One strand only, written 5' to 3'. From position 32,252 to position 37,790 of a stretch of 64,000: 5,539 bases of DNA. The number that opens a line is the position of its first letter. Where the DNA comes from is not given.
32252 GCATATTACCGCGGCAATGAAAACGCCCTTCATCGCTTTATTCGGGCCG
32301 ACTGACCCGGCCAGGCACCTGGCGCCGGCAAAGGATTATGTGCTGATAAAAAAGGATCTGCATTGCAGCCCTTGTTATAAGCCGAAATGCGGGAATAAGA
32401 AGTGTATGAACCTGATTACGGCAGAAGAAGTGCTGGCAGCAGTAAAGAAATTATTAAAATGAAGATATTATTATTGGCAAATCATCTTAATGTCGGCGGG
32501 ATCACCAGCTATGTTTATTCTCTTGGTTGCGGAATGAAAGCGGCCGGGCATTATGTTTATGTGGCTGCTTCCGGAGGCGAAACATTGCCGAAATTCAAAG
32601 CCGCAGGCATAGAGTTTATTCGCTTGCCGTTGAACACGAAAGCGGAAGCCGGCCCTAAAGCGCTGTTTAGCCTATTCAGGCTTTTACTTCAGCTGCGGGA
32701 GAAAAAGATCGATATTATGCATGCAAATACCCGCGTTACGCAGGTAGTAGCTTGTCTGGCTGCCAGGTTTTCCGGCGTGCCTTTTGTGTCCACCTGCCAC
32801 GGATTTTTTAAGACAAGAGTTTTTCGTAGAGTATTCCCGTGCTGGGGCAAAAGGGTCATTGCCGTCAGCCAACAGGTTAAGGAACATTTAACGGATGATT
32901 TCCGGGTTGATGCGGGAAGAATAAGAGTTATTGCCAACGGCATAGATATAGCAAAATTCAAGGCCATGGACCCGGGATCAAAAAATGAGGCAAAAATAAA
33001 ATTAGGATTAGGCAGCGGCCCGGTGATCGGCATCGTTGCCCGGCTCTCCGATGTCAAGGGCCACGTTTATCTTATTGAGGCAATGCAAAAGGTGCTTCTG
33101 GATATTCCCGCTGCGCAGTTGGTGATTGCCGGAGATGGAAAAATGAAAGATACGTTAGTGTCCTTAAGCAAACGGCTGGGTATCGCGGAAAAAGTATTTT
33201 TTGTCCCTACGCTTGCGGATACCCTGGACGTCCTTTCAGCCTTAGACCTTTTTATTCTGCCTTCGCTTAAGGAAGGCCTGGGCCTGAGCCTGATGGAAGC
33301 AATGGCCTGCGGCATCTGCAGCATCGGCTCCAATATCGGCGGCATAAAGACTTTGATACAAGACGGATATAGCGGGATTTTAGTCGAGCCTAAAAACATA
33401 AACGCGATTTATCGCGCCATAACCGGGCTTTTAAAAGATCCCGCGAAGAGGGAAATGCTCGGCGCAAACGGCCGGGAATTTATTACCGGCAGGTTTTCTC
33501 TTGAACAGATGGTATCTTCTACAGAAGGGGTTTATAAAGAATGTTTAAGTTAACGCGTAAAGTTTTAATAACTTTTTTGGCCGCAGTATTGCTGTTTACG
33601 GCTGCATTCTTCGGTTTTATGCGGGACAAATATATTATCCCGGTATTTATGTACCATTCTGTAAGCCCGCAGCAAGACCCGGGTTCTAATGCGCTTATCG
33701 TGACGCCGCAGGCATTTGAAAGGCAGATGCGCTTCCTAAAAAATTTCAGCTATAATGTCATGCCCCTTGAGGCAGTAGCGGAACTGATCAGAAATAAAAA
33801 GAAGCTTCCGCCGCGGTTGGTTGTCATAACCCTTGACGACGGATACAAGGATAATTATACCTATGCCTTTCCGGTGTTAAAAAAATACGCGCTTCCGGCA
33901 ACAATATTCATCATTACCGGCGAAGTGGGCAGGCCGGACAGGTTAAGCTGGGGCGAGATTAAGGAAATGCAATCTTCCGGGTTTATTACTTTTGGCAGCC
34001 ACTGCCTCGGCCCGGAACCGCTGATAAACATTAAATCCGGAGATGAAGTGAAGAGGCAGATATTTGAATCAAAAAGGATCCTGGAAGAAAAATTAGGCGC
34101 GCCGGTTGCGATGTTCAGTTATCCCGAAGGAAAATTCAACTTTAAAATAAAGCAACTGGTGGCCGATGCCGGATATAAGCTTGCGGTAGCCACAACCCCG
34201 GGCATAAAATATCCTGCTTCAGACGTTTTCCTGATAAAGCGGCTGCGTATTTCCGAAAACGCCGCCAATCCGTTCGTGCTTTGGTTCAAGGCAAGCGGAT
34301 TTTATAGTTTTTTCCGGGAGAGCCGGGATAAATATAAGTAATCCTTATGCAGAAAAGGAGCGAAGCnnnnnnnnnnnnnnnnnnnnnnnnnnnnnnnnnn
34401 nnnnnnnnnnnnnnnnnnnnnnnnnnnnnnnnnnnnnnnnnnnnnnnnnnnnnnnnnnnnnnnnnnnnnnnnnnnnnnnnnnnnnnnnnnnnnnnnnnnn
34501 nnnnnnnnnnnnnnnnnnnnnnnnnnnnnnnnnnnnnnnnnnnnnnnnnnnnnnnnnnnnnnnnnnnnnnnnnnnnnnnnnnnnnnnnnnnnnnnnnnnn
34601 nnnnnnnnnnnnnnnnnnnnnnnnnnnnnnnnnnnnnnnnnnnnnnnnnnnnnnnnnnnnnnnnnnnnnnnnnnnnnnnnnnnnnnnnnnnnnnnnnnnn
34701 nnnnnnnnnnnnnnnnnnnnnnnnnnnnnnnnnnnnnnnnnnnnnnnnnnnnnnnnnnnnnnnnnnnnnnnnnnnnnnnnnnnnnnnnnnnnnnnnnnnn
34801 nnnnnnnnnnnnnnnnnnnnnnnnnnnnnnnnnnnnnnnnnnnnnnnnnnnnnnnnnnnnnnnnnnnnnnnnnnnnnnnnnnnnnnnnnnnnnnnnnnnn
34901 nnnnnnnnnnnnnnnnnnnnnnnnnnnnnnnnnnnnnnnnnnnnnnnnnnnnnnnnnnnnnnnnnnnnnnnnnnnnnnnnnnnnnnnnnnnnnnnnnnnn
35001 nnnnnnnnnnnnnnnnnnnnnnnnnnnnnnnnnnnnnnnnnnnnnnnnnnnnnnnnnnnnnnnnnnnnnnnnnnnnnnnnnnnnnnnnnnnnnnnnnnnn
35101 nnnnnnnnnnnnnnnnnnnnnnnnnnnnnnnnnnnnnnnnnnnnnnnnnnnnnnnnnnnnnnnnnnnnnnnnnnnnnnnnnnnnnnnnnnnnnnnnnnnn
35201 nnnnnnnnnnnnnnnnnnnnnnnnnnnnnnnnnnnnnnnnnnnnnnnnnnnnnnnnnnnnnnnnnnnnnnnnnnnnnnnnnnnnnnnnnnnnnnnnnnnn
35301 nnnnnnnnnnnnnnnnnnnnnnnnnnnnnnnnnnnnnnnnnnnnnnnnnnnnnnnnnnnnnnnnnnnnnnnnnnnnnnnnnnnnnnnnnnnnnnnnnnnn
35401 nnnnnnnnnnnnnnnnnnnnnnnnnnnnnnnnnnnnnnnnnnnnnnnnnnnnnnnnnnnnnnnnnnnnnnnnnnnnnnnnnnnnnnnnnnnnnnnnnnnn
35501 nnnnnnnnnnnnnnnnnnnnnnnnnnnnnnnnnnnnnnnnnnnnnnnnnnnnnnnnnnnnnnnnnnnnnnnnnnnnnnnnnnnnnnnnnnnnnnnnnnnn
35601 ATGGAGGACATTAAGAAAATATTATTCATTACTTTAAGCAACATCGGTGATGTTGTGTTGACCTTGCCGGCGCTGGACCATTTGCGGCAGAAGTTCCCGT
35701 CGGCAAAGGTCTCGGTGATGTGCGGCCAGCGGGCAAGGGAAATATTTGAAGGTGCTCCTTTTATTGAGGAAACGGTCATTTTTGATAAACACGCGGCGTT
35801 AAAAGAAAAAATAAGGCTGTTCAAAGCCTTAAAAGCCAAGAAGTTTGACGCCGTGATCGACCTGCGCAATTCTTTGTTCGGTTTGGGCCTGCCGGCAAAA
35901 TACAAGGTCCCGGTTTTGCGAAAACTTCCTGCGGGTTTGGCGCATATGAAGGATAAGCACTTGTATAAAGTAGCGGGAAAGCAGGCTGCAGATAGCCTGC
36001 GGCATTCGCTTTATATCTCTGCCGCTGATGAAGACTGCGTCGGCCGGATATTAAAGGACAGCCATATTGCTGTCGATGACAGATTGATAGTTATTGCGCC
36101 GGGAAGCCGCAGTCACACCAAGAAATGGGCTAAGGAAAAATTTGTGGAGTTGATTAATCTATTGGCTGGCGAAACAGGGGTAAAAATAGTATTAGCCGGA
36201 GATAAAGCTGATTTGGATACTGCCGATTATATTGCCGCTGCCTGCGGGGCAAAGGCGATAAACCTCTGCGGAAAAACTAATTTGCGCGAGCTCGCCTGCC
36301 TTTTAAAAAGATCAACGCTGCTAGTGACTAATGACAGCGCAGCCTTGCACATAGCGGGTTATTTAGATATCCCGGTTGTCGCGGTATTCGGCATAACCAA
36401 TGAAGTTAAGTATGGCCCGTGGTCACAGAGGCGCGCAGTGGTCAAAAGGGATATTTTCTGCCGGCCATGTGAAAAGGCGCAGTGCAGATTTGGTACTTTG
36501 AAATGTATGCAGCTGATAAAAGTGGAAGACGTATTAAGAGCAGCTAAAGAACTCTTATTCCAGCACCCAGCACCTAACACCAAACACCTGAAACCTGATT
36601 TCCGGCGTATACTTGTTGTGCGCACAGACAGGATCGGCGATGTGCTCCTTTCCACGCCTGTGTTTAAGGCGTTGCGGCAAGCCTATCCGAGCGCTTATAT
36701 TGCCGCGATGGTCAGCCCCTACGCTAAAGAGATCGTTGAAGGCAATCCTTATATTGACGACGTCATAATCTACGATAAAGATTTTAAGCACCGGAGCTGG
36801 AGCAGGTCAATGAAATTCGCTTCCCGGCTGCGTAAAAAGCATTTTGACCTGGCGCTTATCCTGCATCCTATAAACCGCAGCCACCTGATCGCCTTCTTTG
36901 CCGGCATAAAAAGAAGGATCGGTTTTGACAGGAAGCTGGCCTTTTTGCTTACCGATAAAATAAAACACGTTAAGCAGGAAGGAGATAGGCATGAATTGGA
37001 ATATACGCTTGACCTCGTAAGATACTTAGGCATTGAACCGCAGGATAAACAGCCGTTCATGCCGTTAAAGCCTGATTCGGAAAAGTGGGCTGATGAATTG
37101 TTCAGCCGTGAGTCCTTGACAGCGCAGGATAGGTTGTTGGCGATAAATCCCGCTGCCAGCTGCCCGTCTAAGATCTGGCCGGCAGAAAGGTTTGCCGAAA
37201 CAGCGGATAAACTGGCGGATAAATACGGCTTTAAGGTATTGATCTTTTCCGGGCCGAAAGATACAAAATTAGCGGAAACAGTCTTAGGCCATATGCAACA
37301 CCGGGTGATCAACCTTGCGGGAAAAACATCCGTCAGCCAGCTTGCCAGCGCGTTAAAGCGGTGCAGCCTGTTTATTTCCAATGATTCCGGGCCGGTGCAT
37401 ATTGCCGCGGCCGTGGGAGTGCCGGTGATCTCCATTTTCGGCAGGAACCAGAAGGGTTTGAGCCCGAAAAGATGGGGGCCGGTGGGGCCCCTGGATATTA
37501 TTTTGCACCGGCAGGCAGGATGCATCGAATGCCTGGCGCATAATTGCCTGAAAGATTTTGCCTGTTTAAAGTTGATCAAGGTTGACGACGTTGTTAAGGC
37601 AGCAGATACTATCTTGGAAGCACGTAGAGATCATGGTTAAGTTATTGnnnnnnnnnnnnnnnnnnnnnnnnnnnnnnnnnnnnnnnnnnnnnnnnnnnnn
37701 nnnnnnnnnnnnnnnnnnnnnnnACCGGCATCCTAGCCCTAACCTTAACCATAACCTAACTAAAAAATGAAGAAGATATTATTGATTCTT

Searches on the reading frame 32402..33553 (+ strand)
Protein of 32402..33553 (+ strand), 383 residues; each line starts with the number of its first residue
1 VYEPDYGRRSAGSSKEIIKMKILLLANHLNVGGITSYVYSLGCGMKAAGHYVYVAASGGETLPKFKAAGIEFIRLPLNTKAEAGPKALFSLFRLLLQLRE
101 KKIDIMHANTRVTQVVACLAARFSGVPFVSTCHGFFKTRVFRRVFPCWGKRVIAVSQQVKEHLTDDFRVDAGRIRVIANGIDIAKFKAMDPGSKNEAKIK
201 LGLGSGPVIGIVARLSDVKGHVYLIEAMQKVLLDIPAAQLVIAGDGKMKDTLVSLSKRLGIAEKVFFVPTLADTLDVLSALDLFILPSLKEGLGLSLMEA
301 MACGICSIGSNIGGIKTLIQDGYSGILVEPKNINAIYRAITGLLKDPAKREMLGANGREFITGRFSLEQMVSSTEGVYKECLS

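Call 7: search_protein_families(library=ncbifam, proteins=[window:32402-33553:+], max_evalue=0.00001)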
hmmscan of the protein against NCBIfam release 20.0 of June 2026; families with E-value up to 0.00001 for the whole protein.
window:32402-33553:+ (383 aa): 42 families (the best 25 are shown)
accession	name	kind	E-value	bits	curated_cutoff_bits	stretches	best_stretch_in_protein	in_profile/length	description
TIGR03088.1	stp2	hypoth_equivalog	3.8e-51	174.3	409.05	1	23-382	5-374/374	TIGR03088 family PEP-CTERM/XrtA system glycosyltransferase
NF041876.1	EPS_EpsE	equivalog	1.3e-37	130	400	1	94-369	105-384/389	exopolysaccharide biosynthesis GT4 family glycosyltransferase EpsE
TIGR03999.1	thiol_BshA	equivalog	2.6e-36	125.3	273.7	1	150-382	146-374/375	N-acetyl-alpha-D-glucosaminyl L-malate synthase BshA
TIGR02149.1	glgA_Coryne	subfamily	7e-35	120.9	302.4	1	150-381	146-390/391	glycogen synthase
TIGR03449.1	mycothiol_MshA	equivalog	4.5e-32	111.4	462.5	1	151-381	167-403/406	D-inositol-3-phosphate glycosyltransferase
TIGR04063.1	stp3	hypoth_equivalog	4.1e-29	101.7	442.05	1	168-382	176-396/397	TIGR04063 family PEP-CTERM/XrtA system glycosyltransferase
TIGR04047.1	MSMEG_0565_glyc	hypoth_equivalog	4.1e-26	91.9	259.85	1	42-374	22-367/373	MSMEG_0565 family glycosyltransferase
TIGR04157.1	glyco_rSAM_CFB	subfamily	1.1e-25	90.5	400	1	151-374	172-402/406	TIGR04157 family glycosyltransferase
NF047684.1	TeichurnBiosyTuaC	equivalog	1.3e-21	77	550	1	149-381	165-389/391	teichuronic acid biosynthesis protein TuaC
NF011726.0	PRK15179.1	equivalog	7.1e-20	70.9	733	1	150-378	460-691/694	Vi polysaccharide biosynthesis protein TviE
NF050063.1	ProtGlycPglJ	equivalog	1.1e-19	70.8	500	1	139-350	135-336/363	N-acetylgalactosamine-N,N'-diacetylbacillosaminyl-diphospho-undecaprenol 4-alpha-N-acetylgalactosaminyltransferase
NF038229.1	Glyco4_Geo_Pelo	equivalog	8.1e-17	61.2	400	1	150-382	111-337/338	GPMC system family 4 glycosyltransferase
NF038011.1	PelF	equivalog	8.2e-16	58.1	100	1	100-377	211-488/489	GT4 family glycosyltransferase PelF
TIGR02095.1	glgA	subfamily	1.9e-15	56.5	328.45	1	188-380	269-476/477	glycogen/starch synthase, ADP-glucose type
NF012034.0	PRK15490.1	equivalog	7.2e-15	54.4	813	1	85-372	263-567/578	Vi polysaccharide biosynthesis glycosyltransferase TviE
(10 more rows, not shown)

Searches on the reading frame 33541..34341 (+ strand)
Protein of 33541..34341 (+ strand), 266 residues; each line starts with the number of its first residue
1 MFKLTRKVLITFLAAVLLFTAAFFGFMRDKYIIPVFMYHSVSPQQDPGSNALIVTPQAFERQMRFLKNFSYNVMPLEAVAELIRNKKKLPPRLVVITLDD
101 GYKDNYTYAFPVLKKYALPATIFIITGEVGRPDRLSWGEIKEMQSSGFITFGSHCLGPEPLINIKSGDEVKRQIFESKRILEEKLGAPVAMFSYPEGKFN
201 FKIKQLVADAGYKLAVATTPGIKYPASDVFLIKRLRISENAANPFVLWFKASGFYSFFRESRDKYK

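Call 7: search_protein_families(library=ncbifam, proteins=[window:33541-34341:+], max_evalue=0.00001)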
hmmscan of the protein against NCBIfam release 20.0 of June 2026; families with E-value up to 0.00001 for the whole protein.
window:33541-34341:+ (266 aa): 6 families
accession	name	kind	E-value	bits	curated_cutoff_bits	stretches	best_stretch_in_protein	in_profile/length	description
TIGR03938.2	deacetyl_PgaB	equivalog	4.6e-26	91.2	321.9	1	35-155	5-142/621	poly-beta-1,6-N-acetyl-D-glucosamine N-deacetylase PgaB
TIGR03933.1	PIA_icaB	equivalog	3.4e-19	69.3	248.35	1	54-246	35-238/245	intercellular adhesin biosynthesis polysaccharide N-deacetylase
NF011177.0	PRK14582.1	equivalog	1.2e-13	50.2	923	1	35-123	51-138/671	poly-beta-1,6-N-acetyl-D-glucosamine N-deacetylase PgaB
NF011176.0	PRK14581.1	equivalog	2.3e-12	45.9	1091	1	35-124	51-139/673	poly-beta-1,6-N-acetyl-D-glucosamine N-deacetylase PgaB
TIGR02764.1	spore_ybaN_pdaB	equivalog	2.8e-07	30.5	237.4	1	94-214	8-123/191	polysaccharide deacetylase family sporulation protein PdaB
NF045820.1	PgAcgDacpgdA_Strep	equivalog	7.9e-06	24.9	800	0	81-200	256-371/463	peptidoglycan-N-acetylglucosamine deacetylase PgdA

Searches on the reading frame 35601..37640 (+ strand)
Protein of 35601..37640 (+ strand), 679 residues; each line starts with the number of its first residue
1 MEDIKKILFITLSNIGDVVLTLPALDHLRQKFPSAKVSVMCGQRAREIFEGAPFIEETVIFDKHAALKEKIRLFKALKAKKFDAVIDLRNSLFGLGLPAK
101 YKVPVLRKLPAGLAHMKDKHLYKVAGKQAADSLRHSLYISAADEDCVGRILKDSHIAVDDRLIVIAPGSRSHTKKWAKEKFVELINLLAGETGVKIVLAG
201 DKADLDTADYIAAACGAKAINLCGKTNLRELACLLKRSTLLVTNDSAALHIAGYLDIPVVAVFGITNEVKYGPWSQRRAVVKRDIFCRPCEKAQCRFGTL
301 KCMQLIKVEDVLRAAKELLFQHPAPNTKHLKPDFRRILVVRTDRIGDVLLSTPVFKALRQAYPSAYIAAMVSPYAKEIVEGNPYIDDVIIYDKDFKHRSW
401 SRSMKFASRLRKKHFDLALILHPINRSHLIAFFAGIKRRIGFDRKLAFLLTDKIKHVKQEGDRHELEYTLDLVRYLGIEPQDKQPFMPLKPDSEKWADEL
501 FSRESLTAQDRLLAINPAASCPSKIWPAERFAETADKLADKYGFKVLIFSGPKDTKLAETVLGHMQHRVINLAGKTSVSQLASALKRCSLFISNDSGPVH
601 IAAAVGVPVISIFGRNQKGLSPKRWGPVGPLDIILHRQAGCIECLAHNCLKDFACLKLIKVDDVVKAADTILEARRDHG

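Call 7: search_protein_families(library=ncbifam, proteins=[window:35601-37640:+], max_evalue=0.00001)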
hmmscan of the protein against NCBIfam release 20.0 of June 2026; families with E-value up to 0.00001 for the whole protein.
window:35601-37640:+ (679 aa): 7 families
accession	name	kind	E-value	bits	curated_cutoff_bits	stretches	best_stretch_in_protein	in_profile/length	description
TIGR02195.1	heptsyl_trn_II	equivalog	8.9e-92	307.8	134.6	3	336-672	1-338/339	lipopolysaccharide heptosyltransferase II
TIGR02201.1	heptsyl_trn_III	equivalog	6.2e-75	252.4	170.2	3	336-672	1-343/344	putative lipopolysaccharide heptosyltransferase III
NF007742.0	PRK10422.1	equivalog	1.6e-69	234.4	467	3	333-674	4-345/352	lipopolysaccharide core heptosyltransferase RfaQ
TIGR02193.1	heptsyl_trn_I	equivalog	3.2e-53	181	185.3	3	336-620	1-288/320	lipopolysaccharide heptosyltransferase I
NF008162.0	PRK10916.1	equivalog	2.2e-52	178.4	569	2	336-621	2-295/348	ADP-heptose--LPS heptosyltransferase RfaF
NF008204.0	PRK10964.1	equivalog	2.4e-22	79.5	437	2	126-281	145-297/322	lipopolysaccharide heptosyltransferase RfaC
TIGR04414.1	hepto_Aah_TibC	equivalog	5.4e-10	38.8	200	0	151-270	195-313/374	autotransporter strand-loop-strand O-heptosyltransferase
